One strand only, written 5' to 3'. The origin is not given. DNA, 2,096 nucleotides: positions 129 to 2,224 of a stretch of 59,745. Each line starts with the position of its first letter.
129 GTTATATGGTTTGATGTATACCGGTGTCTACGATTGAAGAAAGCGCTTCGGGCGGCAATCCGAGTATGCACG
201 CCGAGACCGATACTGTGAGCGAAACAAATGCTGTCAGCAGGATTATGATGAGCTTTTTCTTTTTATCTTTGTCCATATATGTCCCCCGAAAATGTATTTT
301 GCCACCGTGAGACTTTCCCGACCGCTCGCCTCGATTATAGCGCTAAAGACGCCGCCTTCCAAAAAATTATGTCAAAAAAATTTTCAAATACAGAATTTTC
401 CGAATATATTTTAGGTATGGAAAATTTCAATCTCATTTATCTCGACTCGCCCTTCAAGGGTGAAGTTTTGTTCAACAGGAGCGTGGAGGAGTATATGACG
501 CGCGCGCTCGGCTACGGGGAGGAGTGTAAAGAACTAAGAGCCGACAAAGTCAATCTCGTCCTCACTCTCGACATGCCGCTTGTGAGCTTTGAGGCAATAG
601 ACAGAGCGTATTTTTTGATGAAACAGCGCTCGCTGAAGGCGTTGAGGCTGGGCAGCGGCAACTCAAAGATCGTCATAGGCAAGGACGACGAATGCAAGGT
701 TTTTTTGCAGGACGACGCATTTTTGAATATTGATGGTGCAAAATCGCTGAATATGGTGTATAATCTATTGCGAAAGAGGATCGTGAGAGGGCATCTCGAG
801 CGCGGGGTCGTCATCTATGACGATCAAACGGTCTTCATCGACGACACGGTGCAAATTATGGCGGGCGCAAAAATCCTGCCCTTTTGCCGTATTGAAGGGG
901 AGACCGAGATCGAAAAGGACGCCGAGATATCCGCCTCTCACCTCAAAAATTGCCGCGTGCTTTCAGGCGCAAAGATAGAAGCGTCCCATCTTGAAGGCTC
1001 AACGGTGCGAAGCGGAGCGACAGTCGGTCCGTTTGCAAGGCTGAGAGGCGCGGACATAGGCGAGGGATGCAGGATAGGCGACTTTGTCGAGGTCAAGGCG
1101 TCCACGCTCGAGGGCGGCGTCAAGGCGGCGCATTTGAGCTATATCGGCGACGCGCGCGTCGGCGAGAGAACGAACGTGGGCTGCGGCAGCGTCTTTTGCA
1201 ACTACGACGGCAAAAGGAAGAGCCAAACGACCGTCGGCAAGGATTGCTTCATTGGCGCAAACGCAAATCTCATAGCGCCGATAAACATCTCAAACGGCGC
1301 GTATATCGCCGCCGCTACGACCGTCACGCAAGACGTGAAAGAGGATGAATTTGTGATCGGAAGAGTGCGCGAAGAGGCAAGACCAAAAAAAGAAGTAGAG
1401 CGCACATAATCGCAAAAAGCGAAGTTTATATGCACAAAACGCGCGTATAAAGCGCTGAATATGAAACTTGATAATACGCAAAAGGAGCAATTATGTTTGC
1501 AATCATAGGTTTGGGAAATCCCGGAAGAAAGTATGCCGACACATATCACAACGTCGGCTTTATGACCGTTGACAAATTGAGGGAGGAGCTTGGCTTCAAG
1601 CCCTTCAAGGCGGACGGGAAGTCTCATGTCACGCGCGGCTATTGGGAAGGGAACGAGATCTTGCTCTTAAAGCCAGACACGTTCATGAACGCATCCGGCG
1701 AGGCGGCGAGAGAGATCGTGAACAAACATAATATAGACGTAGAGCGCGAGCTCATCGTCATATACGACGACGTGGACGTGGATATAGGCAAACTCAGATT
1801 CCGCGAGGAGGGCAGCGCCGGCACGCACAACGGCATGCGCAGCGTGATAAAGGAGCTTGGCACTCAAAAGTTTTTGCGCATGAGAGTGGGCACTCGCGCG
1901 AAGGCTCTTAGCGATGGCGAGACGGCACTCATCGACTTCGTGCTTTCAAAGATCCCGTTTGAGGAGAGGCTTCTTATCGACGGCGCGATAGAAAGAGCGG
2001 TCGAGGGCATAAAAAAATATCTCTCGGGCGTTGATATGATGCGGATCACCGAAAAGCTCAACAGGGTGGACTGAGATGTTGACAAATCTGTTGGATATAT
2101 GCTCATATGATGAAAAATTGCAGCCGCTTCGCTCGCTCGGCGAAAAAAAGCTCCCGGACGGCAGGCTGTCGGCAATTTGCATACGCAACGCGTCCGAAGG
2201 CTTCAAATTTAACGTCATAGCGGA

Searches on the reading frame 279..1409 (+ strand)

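Call 56: search_protein_families(library=pfam, proteins=[window:279-1409:+], max_evalue=0.00001)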
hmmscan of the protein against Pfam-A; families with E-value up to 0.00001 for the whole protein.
window:279-1409:+ (376 aa): 3 families
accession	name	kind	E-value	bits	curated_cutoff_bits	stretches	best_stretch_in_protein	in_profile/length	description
PF00132.30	Hexapep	-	5.6e-17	61.1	27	0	241-273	2-35/36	Bacterial transferase hexapeptide (six repeats)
PF25084.1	LbH_EIF2B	-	1.9e-10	41.1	54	0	183-243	2-64/105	EIF2B subunit epsilon LbH domain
PF14602.12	Hexapep_2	-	6.8e-06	26.1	27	0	317-350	2-33/34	Hexapeptide repeat of succinyl-transferase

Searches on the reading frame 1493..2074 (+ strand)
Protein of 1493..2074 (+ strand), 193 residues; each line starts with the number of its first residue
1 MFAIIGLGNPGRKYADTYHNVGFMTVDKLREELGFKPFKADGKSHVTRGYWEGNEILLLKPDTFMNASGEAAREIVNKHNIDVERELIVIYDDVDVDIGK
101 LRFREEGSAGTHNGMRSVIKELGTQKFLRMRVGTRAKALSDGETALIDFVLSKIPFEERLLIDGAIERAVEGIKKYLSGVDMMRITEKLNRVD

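Call 56: search_protein_families(library=pfam, proteins=[window:1493-2074:+], max_evalue=0.00001)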
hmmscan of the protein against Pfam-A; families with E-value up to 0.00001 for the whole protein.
window:1493-2074:+ (193 aa): 1 family
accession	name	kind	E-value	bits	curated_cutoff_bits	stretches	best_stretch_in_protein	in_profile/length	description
PF01195.25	Pept_tRNA_hydro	-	4.8e-56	189.9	27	1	4-188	2-181/183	Peptidyl-tRNA hydrolase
